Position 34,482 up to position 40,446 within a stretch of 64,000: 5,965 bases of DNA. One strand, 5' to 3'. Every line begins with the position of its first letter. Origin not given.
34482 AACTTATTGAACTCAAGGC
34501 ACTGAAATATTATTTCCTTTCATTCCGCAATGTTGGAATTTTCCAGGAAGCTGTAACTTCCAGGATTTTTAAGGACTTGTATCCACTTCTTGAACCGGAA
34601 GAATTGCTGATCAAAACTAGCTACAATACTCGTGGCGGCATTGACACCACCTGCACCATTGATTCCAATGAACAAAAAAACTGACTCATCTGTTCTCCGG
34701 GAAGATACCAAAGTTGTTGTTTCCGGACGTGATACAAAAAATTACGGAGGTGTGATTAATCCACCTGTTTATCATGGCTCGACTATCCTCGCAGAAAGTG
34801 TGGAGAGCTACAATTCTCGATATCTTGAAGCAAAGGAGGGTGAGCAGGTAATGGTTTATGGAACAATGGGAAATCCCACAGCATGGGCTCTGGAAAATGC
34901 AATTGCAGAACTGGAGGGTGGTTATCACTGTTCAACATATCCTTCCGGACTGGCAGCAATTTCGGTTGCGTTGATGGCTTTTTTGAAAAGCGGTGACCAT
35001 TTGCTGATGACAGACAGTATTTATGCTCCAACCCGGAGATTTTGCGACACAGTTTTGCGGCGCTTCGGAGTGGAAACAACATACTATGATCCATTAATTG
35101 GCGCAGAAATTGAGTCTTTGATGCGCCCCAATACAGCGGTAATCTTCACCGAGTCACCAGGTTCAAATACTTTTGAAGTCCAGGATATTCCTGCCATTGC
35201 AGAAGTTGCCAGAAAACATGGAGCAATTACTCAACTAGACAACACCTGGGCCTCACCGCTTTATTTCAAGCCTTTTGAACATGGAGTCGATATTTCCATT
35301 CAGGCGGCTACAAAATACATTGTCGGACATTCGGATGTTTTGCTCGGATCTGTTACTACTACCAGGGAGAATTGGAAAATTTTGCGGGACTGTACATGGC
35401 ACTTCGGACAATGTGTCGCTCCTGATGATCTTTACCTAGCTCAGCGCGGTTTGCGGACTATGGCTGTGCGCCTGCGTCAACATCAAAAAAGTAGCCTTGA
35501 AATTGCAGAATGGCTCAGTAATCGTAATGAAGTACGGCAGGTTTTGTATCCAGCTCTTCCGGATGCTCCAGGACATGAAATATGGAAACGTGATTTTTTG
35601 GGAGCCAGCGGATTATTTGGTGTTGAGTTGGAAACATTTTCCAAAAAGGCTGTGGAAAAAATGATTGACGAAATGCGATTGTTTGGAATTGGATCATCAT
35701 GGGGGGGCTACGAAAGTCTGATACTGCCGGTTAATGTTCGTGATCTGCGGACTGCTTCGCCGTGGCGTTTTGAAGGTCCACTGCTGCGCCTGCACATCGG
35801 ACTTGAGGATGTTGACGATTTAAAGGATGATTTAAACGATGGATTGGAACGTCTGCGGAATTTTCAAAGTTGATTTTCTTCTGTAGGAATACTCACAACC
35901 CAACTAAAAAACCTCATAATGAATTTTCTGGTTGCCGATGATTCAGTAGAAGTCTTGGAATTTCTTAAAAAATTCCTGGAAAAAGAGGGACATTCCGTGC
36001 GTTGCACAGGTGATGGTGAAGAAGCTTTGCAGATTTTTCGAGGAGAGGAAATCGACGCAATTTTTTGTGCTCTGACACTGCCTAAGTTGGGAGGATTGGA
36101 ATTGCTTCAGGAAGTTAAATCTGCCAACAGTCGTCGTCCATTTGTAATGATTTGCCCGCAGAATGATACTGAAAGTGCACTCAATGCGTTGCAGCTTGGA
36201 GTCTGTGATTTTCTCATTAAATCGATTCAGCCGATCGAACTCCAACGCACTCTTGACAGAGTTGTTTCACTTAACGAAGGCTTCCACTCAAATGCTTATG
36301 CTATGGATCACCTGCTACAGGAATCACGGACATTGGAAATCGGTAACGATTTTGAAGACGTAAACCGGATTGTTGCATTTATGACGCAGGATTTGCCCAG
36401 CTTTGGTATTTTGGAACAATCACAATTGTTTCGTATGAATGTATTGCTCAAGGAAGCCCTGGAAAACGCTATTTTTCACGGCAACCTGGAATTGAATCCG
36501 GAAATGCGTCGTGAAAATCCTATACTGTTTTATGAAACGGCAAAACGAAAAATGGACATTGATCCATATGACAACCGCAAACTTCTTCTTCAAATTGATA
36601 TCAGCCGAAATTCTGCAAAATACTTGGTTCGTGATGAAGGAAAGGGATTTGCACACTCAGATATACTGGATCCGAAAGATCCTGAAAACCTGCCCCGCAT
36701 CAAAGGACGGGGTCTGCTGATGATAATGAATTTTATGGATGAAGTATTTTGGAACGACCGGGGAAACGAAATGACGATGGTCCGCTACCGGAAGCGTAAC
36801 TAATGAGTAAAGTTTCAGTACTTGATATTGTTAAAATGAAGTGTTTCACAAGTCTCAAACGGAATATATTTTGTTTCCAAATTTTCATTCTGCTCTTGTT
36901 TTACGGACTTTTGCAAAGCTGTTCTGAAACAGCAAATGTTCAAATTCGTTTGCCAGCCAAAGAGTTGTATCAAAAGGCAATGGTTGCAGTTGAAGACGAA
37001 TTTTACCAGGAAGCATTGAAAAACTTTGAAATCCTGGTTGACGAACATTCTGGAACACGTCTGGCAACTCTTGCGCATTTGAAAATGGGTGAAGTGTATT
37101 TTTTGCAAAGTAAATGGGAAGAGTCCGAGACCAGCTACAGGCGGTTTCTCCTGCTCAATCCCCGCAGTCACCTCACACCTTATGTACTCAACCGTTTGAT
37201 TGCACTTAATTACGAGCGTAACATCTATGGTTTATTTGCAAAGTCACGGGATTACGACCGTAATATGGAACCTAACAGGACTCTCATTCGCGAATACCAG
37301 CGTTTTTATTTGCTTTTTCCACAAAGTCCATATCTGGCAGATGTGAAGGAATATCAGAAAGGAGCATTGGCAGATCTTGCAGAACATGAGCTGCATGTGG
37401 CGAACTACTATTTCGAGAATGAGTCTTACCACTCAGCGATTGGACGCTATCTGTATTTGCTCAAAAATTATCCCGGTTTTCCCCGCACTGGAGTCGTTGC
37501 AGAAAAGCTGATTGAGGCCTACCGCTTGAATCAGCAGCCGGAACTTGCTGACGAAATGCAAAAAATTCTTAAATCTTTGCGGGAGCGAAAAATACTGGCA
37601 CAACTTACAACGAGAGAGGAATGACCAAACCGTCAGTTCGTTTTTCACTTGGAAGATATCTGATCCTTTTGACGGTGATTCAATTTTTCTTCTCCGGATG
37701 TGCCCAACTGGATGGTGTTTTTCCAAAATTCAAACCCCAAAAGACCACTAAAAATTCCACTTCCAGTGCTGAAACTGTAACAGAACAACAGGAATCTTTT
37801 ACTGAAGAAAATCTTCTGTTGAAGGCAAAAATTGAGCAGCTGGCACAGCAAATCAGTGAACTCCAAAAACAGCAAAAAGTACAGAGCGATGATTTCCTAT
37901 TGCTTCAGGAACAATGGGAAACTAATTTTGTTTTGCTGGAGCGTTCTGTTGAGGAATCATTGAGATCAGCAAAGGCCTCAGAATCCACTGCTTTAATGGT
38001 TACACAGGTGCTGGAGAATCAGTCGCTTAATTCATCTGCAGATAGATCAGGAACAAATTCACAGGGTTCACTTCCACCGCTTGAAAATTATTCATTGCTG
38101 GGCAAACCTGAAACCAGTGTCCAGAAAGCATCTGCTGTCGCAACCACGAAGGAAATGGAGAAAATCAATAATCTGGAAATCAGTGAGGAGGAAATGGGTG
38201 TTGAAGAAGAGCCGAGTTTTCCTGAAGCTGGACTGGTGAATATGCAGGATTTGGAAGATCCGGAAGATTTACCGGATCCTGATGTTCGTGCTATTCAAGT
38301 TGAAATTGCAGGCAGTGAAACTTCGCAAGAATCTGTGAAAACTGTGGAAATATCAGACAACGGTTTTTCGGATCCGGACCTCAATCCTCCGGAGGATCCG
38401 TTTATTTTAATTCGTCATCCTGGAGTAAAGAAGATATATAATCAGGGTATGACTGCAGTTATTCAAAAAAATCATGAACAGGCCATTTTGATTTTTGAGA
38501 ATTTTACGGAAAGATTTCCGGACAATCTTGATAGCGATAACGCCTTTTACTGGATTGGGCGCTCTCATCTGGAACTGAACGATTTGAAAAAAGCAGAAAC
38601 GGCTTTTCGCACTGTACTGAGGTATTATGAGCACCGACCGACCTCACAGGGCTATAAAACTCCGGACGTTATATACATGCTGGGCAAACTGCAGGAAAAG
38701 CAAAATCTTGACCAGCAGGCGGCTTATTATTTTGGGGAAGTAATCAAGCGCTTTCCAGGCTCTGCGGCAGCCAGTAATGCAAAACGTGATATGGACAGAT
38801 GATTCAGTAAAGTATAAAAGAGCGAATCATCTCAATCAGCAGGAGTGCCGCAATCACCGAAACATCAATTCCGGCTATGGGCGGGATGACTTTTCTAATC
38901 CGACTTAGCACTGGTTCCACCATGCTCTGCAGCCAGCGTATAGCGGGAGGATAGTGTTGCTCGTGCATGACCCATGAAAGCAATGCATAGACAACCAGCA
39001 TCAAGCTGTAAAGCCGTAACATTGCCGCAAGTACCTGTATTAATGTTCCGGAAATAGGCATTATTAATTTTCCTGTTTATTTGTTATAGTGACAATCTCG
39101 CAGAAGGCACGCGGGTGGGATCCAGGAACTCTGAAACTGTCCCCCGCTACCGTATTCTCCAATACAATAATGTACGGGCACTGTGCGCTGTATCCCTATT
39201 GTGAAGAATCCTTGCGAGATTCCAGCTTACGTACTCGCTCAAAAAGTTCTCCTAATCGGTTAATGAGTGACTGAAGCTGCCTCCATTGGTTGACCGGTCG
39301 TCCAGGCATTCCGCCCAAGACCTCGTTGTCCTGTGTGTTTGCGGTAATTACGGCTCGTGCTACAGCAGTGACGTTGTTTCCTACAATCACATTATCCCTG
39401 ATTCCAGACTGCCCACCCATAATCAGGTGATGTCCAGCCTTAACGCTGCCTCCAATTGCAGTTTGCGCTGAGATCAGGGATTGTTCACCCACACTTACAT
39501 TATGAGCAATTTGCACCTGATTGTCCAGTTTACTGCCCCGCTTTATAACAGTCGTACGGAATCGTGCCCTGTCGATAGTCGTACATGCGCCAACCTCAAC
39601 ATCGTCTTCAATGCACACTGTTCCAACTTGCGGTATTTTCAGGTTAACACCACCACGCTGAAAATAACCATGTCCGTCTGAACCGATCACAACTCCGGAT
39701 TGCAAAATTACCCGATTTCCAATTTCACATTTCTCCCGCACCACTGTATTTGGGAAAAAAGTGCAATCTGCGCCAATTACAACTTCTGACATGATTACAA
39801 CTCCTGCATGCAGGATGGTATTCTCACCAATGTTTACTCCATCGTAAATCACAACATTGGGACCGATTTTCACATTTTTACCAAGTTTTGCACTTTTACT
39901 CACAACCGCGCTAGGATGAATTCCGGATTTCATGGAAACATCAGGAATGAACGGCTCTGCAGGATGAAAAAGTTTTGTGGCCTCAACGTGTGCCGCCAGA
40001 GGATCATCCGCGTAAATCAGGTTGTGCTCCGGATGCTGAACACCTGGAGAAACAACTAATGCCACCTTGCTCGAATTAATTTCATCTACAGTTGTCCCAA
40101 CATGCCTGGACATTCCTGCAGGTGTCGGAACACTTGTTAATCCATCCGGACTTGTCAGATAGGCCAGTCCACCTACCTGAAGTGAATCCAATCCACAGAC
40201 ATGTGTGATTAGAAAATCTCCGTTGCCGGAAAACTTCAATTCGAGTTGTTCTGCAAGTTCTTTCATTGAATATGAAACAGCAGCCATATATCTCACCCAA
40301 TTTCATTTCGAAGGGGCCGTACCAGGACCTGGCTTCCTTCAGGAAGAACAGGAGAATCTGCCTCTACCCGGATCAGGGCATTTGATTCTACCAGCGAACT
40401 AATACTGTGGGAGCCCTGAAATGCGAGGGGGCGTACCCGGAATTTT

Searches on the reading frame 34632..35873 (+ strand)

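Call 72: search_protein_families(library=pfam, proteins=[window:34632-35873:+], max_evalue=0.00001)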
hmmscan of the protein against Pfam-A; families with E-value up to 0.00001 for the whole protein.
window:34632-35873:+ (413 aa): 1 family
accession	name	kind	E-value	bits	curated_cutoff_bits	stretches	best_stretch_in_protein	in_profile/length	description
PF01053.26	Cys_Met_Meta_PP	-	1.5e-109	366.5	27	1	25-406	1-381/381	Cys/Met metabolism PLP-dependent enzyme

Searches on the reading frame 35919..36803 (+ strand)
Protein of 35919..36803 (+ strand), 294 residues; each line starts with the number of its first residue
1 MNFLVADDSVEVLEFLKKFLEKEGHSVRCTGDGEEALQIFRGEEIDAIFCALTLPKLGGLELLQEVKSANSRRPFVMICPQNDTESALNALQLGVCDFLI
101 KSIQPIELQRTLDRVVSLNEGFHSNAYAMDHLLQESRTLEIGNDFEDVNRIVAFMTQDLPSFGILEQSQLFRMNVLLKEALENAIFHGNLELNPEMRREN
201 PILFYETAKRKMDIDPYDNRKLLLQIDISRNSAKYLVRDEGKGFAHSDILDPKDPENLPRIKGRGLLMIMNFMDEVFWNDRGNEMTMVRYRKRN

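Call 72: search_protein_families(library=pfam, proteins=[window:35919-36803:+], max_evalue=0.00001)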
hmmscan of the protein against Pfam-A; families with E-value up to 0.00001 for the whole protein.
window:35919-36803:+ (294 aa): 2 families
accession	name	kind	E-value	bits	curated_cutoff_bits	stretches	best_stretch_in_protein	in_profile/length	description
PF00072.30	Response_reg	-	1.9e-20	73.5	30.2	1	4-111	2-109/111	Response regulator receiver domain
PF13581.12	HATPase_c_2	-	5.8e-14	52.6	27.4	1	163-288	22-126/127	Histidine kinase-like ATPase domain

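Call 87: find_encoding_contigs(protein=window:35919-36803:+, flank=10000, max_places=4)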
Protein window:35919-36803:+ (294 aa): 21 contigs read that carry it; 4 places shown.
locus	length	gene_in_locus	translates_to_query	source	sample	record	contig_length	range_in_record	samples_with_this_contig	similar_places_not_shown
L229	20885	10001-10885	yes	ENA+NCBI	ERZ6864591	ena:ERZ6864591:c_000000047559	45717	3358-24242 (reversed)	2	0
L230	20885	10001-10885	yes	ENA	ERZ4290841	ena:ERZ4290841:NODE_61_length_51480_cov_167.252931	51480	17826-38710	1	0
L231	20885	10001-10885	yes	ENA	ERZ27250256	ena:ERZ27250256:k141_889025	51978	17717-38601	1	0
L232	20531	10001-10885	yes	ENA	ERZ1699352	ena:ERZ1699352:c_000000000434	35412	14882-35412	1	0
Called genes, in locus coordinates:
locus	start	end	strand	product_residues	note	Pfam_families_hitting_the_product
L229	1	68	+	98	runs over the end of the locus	PF04316:FlgM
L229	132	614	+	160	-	PF05130:FlgN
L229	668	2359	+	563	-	PF22638:FlgK_D1, PF06429:Flg_bbr_C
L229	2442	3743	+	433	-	PF00669:Flagellin_N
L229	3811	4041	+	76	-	PF02599:CsrA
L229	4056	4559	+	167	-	PF02623:FliW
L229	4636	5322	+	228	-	PF02527:GidB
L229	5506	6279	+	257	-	PF03372:Exo_endo_phos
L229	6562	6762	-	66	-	-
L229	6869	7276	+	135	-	-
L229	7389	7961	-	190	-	PF04079:SMC_ScpB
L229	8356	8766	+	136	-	PF14489:QueF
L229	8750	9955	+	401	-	PF01053:Cys_Met_Meta_PP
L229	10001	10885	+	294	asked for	PF00072:Response_reg, PF13581:HATPase_c_2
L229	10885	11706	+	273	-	PF13512:TPR_18, PF07719:TPR_2 (faint), PF13525:YfiO, PF13432:TPR_16 (faint)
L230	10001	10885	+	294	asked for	PF00072:Response_reg, PF13581:HATPase_c_2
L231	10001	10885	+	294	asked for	PF00072:Response_reg, PF13581:HATPase_c_2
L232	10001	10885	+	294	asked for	PF00072:Response_reg, PF13581:HATPase_c_2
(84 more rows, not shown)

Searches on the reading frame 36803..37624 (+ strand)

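Call 72: search_protein_families(library=pfam, proteins=[window:36803-37624:+], max_evalue=0.00001)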
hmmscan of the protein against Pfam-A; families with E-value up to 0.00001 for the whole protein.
window:36803-37624:+ (273 aa): 4 families
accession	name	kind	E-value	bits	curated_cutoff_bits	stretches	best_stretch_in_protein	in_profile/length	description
PF13525.12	YfiO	-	1.2e-22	81.2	25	1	51-253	4-201/203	Outer membrane lipoprotein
PF13512.12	TPR_18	-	6.8e-10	39.7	21.9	1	49-182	7-142/145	Tetratricopeptide repeat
PF13432.12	TPR_16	-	1.7e-06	28.8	32.7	0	56-116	1-58/65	Tetratricopeptide repeat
PF07719.23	TPR_2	-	3e-06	27.4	27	0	91-121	3-33/34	Tetratricopeptide repeat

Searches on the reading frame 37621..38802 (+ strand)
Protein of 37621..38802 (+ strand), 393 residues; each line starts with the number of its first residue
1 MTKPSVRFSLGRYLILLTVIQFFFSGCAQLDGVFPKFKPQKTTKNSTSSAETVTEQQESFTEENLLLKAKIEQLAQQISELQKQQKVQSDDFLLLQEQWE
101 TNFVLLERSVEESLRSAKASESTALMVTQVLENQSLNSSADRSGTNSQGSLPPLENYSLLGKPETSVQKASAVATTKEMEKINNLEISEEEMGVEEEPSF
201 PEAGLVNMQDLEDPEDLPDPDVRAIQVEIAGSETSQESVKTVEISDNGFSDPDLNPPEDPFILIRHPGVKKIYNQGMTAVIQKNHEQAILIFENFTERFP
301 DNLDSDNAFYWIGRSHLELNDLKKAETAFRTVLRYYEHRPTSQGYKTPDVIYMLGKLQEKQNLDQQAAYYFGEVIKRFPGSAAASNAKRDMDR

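Call 72: search_protein_families(library=pfam, proteins=[window:37621-38802:+], max_evalue=0.00001)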
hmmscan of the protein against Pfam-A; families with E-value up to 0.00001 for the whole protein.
window:37621-38802:+ (393 aa): 5 families
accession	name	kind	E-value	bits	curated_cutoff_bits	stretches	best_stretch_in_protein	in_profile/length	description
PF13174.12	TPR_6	-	2.8e-14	53.1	26.3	0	349-381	1-33/33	Tetratricopeptide repeat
PF07719.23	TPR_2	-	1.3e-09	37.9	27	0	308-337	3-32/34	Tetratricopeptide repeat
PF13181.12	TPR_8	-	7.2e-07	29.3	25.7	0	308-335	3-30/34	Tetratricopeptide repeat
PF00515.34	TPR_1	-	4.2e-06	26.8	27.8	0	308-335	3-30/34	Tetratricopeptide repeat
PF13432.12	TPR_16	-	9.3e-06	26.4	32.7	0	273-334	1-59/65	Tetratricopeptide repeat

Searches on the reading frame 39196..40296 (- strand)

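Call 72: search_protein_families(library=pfam, proteins=[window:39196-40296:-], max_evalue=0.00001)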
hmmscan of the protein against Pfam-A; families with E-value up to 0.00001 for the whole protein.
window:39196-40296:- (366 aa): 4 families
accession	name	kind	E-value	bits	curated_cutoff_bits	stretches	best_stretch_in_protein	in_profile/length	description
PF00132.30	Hexapep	-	2.7e-26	90.6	27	2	136-168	2-34/36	Bacterial transferase hexapeptide (six repeats)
PF25084.1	LbH_EIF2B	-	1.7e-11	44.5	54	1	121-206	13-95/105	EIF2B subunit epsilon LbH domain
PF25087.1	GMPPB_C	-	3.2e-06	27.2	39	0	127-207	8-80/110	GMPPB C-terminal domain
PF14602.12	Hexapep_2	-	4.8e-06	26.6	27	0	138-168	4-32/34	Hexapeptide repeat of succinyl-transferase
